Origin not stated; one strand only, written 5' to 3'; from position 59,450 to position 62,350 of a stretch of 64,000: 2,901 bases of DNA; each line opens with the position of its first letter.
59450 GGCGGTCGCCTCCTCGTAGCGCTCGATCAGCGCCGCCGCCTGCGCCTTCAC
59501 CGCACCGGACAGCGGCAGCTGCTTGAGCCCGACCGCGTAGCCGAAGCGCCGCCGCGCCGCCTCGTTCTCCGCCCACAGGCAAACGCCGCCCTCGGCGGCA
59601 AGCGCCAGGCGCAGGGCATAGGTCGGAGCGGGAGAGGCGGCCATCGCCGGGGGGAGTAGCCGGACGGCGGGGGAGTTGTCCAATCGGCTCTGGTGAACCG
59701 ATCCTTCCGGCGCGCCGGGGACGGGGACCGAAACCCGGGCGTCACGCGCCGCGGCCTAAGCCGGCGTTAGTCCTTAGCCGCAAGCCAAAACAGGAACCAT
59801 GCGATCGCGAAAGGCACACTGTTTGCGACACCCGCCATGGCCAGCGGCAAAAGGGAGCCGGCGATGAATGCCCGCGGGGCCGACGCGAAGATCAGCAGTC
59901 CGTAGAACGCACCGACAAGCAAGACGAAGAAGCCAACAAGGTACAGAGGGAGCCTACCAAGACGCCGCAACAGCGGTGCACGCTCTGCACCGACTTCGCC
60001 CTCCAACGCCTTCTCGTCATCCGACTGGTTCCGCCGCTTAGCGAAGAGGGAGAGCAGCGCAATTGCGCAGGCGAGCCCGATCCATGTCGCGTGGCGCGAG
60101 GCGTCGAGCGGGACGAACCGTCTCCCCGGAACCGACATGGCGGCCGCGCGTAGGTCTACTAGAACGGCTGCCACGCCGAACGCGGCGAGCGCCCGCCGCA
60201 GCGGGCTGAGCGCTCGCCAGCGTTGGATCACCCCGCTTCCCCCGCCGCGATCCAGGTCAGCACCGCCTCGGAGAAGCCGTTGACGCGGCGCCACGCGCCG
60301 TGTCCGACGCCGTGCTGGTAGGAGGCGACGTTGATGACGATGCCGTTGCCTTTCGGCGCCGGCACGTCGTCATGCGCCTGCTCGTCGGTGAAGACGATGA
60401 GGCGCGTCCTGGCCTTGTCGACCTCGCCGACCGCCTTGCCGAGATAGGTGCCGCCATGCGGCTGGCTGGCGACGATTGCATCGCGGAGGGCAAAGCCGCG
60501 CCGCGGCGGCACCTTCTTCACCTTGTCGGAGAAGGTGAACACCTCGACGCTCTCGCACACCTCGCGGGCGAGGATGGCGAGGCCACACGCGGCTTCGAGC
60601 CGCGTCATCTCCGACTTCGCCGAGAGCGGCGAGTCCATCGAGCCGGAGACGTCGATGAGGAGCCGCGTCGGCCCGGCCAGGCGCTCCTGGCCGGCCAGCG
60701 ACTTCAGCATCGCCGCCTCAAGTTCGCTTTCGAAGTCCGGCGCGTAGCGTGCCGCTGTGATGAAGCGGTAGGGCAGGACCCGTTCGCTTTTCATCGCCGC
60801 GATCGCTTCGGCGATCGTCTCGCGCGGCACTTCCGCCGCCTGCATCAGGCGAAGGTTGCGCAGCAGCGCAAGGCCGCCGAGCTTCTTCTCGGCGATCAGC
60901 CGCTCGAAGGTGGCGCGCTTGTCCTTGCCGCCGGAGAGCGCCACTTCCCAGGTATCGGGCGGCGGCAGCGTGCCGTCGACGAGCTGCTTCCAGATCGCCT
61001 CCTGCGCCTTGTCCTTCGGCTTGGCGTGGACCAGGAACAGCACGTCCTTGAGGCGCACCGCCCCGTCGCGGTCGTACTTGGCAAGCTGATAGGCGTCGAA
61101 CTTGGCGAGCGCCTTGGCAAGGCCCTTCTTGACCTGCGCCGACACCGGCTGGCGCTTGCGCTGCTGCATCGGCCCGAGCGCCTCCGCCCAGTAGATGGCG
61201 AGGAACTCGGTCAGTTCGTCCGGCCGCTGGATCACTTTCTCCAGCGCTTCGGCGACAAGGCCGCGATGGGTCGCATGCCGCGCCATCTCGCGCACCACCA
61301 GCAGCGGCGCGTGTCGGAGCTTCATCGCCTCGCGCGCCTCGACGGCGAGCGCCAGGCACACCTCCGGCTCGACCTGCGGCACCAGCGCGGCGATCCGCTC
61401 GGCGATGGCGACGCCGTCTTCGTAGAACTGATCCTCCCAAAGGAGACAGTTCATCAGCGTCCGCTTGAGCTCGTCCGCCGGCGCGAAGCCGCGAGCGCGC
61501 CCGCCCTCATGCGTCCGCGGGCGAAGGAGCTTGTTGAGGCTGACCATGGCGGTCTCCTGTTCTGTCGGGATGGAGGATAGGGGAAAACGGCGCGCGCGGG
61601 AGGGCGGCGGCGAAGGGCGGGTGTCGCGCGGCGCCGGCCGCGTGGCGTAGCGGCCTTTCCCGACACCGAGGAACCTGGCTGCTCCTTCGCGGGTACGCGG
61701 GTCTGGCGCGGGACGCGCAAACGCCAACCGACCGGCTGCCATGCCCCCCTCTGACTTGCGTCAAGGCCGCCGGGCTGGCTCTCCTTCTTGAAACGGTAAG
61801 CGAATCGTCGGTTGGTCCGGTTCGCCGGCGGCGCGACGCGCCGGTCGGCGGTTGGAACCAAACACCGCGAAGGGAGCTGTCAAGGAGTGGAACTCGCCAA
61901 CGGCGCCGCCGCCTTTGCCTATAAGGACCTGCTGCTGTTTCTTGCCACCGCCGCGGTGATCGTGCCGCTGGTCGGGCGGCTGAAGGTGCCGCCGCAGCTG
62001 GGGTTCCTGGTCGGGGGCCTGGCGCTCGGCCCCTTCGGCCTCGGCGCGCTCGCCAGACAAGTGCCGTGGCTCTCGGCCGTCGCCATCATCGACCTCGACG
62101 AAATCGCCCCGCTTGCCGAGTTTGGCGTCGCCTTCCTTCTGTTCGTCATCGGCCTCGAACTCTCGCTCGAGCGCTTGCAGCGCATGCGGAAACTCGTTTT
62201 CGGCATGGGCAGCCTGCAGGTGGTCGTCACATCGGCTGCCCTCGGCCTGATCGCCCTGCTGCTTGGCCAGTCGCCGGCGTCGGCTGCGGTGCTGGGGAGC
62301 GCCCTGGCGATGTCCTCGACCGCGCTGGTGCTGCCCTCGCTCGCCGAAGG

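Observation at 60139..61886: Ro60/Rsr-like TROVE+vWA protein whose flanking DNA should be searched for a Y-RNA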

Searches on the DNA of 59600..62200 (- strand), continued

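Call 34: search_with_rna_model(model_id=R2, sources=[L034, L039, L075, L077, L073, L074, L078, L079, L048, L070, L006], max_evalue=0.01)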
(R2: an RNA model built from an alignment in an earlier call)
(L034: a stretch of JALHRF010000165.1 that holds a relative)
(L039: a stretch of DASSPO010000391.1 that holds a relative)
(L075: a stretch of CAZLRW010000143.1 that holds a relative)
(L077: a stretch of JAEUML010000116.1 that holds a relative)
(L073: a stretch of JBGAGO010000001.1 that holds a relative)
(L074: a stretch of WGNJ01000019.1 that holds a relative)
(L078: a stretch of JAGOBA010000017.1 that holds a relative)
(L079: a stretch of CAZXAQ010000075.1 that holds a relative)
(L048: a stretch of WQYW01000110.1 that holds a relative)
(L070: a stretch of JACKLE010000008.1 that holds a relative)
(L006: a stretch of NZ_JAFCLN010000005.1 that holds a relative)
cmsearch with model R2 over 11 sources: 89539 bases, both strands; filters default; matches with E-value up to 0.01: 39.
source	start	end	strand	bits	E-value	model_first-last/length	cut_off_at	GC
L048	615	750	+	130.4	7e-33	1-151/151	no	0.51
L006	3820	3962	+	130.4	7.2e-33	1-151/151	no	0.62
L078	3792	3950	+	128.2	2.7e-32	1-151/151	no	0.64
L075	343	494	+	127.5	4e-32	1-151/151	no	0.57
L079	3633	3785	+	127.5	4.1e-32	1-151/151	no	0.58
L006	3570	3736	+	124.6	2.5e-31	1-151/151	no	0.65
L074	3670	3826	+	117.6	1.7e-29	1-151/151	no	0.64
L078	2190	2339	+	116.1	4.4e-29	1-151/151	no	0.64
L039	2819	2989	+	114.1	1.5e-28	1-151/151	no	0.67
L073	2786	2955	+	112.9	3e-28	1-151/151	no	0.66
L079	1950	2097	+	111.3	8.1e-28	1-151/151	no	0.59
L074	1189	1342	+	109.6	2.2e-27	1-151/151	no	0.66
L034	527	696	+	102.6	1.6e-25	1-151/151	no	0.68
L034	375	519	+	99.6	1e-24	1-151/151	no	0.66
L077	2460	2630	+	96.7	5.9e-24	1-151/151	no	0.63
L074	1353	1506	+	91.2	1.7e-22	1-151/151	no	0.67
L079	3787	3943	+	88.2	1e-21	1-151/151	no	0.66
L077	2236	2381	+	87.7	1.5e-21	1-151/151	no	0.64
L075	170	315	+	80.6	1.1e-19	1-151/151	no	0.62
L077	2645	2791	+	69.9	7.2e-17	1-151/151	no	0.67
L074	1549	1718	+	68.9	1.4e-16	1-151/151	no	0.65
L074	1029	1185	+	68.9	1.4e-16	1-151/151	no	0.59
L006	3479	3565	+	67.9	2.5e-16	1-151/151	no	0.57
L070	3815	3958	+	56.8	2.2e-13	1-151/151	no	0.68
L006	3265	3453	+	55.2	6e-13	1-151/151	no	0.65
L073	2961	3075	+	49.8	1.5e-11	1-151/151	no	0.69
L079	1330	1420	+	48.3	3.9e-11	1-151/151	no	0.59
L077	212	303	+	48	4.7e-11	1-151/151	no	0.58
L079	1457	1643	+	46.9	8.9e-11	1-151/151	no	0.61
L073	2615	2685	+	45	2.8e-10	1-151/151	no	0.59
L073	2688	2777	+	44.2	4.7e-10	1-151/151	no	0.61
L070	3729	3813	+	41.2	2.9e-09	1-151/151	no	0.73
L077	333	474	+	40.8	3.8e-09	1-151/151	no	0.65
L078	1849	1937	+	40.2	5.3e-09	1-151/151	no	0.58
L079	1692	1914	+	40.2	5.6e-09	1-151/151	no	0.63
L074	793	881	+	36.3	5.9e-08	1-151/151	no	0.63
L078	1942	2163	+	35.8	7.9e-08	1-151/151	no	0.6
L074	889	1026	+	35.2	1.1e-07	1-151/151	no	0.7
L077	481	708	+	32.2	6.9e-07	1-151/151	no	0.6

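Call 35: search_with_rna_model(model_id=R1, sources=[L034, L039, L075, L077, L073, L074, L078, L079, L048, L070, L006], max_evalue=0.01)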
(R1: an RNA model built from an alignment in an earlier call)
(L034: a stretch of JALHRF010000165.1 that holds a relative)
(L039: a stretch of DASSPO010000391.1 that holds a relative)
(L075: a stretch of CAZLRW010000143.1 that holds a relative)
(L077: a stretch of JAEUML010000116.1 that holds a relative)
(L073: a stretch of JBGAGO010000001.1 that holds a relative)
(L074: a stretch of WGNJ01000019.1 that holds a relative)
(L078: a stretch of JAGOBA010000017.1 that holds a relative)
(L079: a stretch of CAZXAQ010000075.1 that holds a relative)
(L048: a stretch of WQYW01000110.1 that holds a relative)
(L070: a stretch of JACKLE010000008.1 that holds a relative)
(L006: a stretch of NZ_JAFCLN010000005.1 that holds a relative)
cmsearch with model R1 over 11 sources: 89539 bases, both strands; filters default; matches with E-value up to 0.01: 34.
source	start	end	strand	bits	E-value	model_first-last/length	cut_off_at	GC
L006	3479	3565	+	68.7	2.4e-16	1-89/89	no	0.57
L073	2688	2777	+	68.5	2.8e-16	1-89/89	no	0.61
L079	1330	1420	+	68.3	3.1e-16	1-89/89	no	0.59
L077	212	303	+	59.2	9e-14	1-89/89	no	0.58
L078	1849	1937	+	55.7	8e-13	1-89/89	no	0.58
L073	2615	2685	+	54.5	1.7e-12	1-89/89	no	0.59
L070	3729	3813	+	53.9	2.5e-12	1-89/89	no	0.73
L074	793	881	+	53.6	2.9e-12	1-89/89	no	0.63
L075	343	494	+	53.2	3.9e-12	1-89/89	no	0.57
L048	615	750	+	51.6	1.1e-11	1-89/89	no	0.51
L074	1189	1342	+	51.5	1.1e-11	1-89/89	no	0.66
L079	3633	3785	+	50.9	1.6e-11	1-89/89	no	0.58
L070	3815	3958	+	49.9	3.1e-11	1-89/89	no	0.68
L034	375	519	+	48.4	7.8e-11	1-89/89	no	0.66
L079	1950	2097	+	47.5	1.3e-10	1-89/89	no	0.59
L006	3265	3453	+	47.3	1.5e-10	1-89/89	no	0.65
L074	1353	1506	+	45.2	5.4e-10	1-89/89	no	0.67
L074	3670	3826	+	44.4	8.9e-10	1-89/89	no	0.64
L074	1549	1718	+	44.3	9.5e-10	1-89/89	no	0.65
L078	3792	3863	+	42.9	2.3e-09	1-89/89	no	0.64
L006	3820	3962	+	42.8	2.5e-09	1-89/89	no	0.62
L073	2961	3075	+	42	4.1e-09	1-89/89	no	0.69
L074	1029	1185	+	40.8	8.7e-09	1-89/89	no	0.59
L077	2236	2381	+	39.9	1.5e-08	1-89/89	no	0.64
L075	170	315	+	37.1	8.5e-08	1-89/89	no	0.62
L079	3787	3868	+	35.1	2.9e-07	1-89/89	no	0.65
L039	2820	2989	+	27.1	4.5e-05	1-89/89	no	0.67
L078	2190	2258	+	26.2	7.5e-05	1-89/89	no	0.59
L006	3570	3641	+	24.1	0.00028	1-89/89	no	0.62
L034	528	696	+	24.1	0.00028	1-89/89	no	0.67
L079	1692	1758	+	23.4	0.00043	1-89/89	no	0.64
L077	2460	2543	+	21.6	0.0014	1-89/89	no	0.61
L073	2786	2859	+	20.3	0.0031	1-89/89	no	0.61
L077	2645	2720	+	18.6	0.0089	1-89/89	no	0.63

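Call 37: search_with_rna_model(model_id=R2, sources=[L081, L082, L083], max_evalue=1, filters=off)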
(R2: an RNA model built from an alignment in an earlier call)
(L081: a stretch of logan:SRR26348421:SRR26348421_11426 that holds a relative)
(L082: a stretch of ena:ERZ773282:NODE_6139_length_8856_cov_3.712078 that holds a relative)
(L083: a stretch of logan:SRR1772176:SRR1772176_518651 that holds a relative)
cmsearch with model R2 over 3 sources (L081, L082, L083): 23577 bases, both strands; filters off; matches with E-value up to 1: 10.
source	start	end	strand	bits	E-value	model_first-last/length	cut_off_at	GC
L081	4617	4652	+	10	0.15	1-151/151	no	0.61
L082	8055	8090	+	10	0.15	1-151/151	no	0.61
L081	214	239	+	9.2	0.24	1-151/151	no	0.77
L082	3652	3677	+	9.2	0.24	1-151/151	no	0.77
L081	1879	1947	-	8.8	0.3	1-151/151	no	0.62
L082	5317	5385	-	8.8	0.3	1-151/151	no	0.62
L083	827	895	-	8.8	0.3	1-151/151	no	0.62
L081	6721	6753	+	8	0.49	1-151/151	no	0.79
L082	1539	1582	-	7.7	0.58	1-151/151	no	0.75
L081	7426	7463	+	7.7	0.6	1-151/151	no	0.71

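Call 47: search_with_rna_model(model_id=R2, sources=[L084, L086, L087], max_evalue=0.1, filters=off)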
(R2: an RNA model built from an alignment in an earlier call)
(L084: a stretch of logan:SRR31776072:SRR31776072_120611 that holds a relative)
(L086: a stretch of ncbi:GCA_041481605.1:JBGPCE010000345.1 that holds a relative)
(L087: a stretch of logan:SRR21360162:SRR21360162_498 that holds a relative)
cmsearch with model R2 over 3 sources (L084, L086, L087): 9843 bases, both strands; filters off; matches with E-value up to 0.1: 7.
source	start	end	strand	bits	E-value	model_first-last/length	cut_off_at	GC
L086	991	1138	+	114.1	1.6e-29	1-151/151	no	0.62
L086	520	629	+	52.9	2.5e-13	1-151/151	no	0.67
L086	1156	1290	+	50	1.6e-12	1-151/151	no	0.59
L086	844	954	+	49.8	1.8e-12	1-151/151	no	0.65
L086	401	488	+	37.1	4e-09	1-151/151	no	0.64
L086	673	825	+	34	2.6e-08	1-151/151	no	0.59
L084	2488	2547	+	13.1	0.0087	1-151/151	no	0.63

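Call 79: search_with_rna_model(model_id=R2, sources=[L088, L089], max_evalue=0.01, filters=off)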
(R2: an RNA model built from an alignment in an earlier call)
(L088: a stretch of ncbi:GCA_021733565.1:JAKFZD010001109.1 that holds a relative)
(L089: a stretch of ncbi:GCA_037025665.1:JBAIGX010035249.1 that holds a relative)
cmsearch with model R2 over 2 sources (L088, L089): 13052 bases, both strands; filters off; matches with E-value up to 0.01: 8.
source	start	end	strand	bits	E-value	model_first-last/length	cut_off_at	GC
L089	170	318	+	110.3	2.2e-28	1-151/151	no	0.58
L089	1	137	+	101.1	5.8e-26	5-145/151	no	0.62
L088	4669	4798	+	98.3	3.2e-25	1-151/151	no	0.63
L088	4468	4634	+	74.5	6.7e-19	1-151/151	no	0.66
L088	4187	4288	+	46.9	1.3e-11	1-151/151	no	0.64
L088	4071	4161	+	44.8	4.9e-11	1-151/151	no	0.66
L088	4317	4408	+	38.9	1.7e-09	1-151/151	no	0.61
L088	4803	4941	+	38.8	1.9e-09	1-151/151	no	0.72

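Call 84: search_rna_families(sources=[L002, L004, L008, L012, L017, L021, L041, L042, L044, L047, L050, L054, L065, L074, L080, L086], threshold=gathering)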
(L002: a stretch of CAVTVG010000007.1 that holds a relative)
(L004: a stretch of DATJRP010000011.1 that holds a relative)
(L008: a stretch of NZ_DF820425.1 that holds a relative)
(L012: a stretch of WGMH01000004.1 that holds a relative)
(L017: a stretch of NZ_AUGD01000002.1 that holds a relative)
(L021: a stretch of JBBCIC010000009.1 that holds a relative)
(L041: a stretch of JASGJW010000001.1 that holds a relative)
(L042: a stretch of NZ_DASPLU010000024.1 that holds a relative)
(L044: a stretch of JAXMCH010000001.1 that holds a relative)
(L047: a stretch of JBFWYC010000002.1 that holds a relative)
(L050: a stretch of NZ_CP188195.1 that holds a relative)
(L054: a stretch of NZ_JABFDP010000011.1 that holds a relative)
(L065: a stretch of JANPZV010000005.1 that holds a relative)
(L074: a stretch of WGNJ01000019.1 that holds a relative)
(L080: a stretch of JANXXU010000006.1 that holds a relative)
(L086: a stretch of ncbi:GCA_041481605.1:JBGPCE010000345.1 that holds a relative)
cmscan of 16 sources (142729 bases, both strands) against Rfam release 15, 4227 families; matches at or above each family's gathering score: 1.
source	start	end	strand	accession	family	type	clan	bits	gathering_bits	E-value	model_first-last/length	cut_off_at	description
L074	3839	3909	+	RF00005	tRNA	Gene; tRNA;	CL00001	56.5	29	3.5e-09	1-71/71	no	tRNA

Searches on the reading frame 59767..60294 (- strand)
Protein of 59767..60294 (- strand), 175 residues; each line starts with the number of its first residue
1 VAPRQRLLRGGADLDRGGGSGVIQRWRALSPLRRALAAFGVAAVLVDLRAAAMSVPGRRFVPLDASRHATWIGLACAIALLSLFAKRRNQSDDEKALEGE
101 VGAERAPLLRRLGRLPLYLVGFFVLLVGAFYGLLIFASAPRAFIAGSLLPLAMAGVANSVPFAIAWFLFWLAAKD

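Call 4: search_protein_families(library=pfam, proteins=[window:59767-60294:-], max_evalue=0.1)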
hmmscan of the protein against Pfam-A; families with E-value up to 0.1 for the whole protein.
window:59767-60294:- (175 aa): 0 families
